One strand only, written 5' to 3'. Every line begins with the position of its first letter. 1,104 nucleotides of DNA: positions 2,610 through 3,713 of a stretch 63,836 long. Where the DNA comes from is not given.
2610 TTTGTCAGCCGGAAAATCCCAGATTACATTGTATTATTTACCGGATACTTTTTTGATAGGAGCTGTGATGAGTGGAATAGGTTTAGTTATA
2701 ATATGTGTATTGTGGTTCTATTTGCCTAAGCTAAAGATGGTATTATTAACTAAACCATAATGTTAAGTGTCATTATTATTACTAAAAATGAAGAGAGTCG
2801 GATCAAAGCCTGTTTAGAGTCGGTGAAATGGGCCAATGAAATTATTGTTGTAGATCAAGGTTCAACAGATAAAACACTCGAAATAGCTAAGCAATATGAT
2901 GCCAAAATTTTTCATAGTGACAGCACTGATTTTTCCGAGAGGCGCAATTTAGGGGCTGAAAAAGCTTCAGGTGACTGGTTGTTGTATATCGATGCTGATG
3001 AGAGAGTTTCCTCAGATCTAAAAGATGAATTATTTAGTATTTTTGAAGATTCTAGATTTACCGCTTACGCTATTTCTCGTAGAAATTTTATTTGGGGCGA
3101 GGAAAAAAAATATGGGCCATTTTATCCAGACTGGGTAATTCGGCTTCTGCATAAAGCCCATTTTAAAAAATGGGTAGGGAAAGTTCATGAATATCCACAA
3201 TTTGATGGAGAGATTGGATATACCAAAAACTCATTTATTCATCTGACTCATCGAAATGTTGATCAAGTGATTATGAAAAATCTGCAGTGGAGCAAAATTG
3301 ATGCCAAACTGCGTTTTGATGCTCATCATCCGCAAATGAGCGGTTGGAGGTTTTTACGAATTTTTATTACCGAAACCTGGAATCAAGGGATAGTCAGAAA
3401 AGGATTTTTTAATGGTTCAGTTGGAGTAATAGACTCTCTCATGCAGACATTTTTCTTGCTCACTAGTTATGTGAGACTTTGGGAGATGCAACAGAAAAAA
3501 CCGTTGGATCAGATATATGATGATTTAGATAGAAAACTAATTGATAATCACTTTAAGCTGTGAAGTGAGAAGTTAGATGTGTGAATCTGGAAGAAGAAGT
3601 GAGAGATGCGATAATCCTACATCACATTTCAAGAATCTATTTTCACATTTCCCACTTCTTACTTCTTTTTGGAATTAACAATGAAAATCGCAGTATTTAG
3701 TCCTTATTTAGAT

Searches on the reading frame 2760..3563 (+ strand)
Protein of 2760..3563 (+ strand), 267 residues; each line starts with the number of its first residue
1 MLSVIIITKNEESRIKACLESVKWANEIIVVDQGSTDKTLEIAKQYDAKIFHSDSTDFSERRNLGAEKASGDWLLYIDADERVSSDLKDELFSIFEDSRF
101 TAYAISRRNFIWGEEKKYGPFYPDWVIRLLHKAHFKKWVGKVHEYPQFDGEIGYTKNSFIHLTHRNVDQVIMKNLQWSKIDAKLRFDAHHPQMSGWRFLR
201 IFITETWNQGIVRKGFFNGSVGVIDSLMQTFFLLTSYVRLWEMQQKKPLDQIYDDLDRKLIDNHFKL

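Call 5: search_protein_families(library=pfam, proteins=[window:2760-3563:+], max_evalue=0.001)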
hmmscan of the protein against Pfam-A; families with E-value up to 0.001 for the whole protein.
window:2760-3563:+ (267 aa): 3 families
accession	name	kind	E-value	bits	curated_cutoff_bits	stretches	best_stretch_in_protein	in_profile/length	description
PF00535.33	Glycos_transf_2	-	1.2e-23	84.3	23.3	1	3-119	1-127/168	Glycosyl transferase family 2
PF10111.15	Glyco_tranf_2_2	-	6.6e-09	36.1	27.3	1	3-94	1-105/276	Glycosyltransferase like family 2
PF13704.12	Glyco_tranf_2_4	-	8e-08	33.1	27.5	1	9-83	1-84/98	Glycosyl transferase family 2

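Call 15: search_protein_families(library=ncbifam, proteins=[window:2760-3563:+], max_evalue=0.001)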
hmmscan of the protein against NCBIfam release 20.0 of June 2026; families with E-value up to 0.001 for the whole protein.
window:2760-3563:+ (267 aa): 11 families
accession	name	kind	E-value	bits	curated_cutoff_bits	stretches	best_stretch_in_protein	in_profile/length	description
TIGR04283.1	glyco_like_mftF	equivalog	3.5e-18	66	182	1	2-99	1-101/221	TIGR04283 family arsenosugar biosynthesis glycosyltransferase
NF007482.0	PRK10073.1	equivalog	1.2e-14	54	423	1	2-99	8-114/334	glycosyltransferase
TIGR04195.1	S_glycosyl_SunS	equivalog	2e-14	53.3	350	1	5-154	62-211/421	SunS family peptide S-glycosyltransferase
TIGR03965.1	mycofact_glyco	equivalog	6.9e-08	31.8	280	1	3-101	77-185/467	mycofactocin biosynthesis glycosyltransferase MftF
NF041875.1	EPS_EpsD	equivalog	1.2e-07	31.5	370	1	2-87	1-96/325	exopolysaccharide biosynthesis glycosyltransferase EpsD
NF010496.0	PRK13915.1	equivalog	2.2e-06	27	262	1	2-80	33-126/307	glucosyl-3-phosphoglycerate synthase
NF047683.1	TeichurnBiosyTuaG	equivalog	2.1e-05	24.3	400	1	2-97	8-113/252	teichuronic acid biosynthesis protein TuaG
NF045692.1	OglycostaseCruG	equivalog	2.8e-05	23.2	600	1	2-49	43-94/386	2'-O-glycosyltransferase CruG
TIGR04182.1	glyco_TIGR04182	equivalog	5.3e-05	22.8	325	1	3-87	3-89/293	S-layer glycoprotein N-glycosyltransferase AglJ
NF038302.1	EPS_HpsE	equivalog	0.00018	20.6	300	1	2-80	3-96/307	hormogonium polysaccharide biosynthesis glycosyltransferase HpsE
NF038299.1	EPS_HpsN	equivalog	0.00026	20.1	425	1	2-87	3-98/317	hormogonium polysaccharide biosynthesis glycosyltransferase HpsN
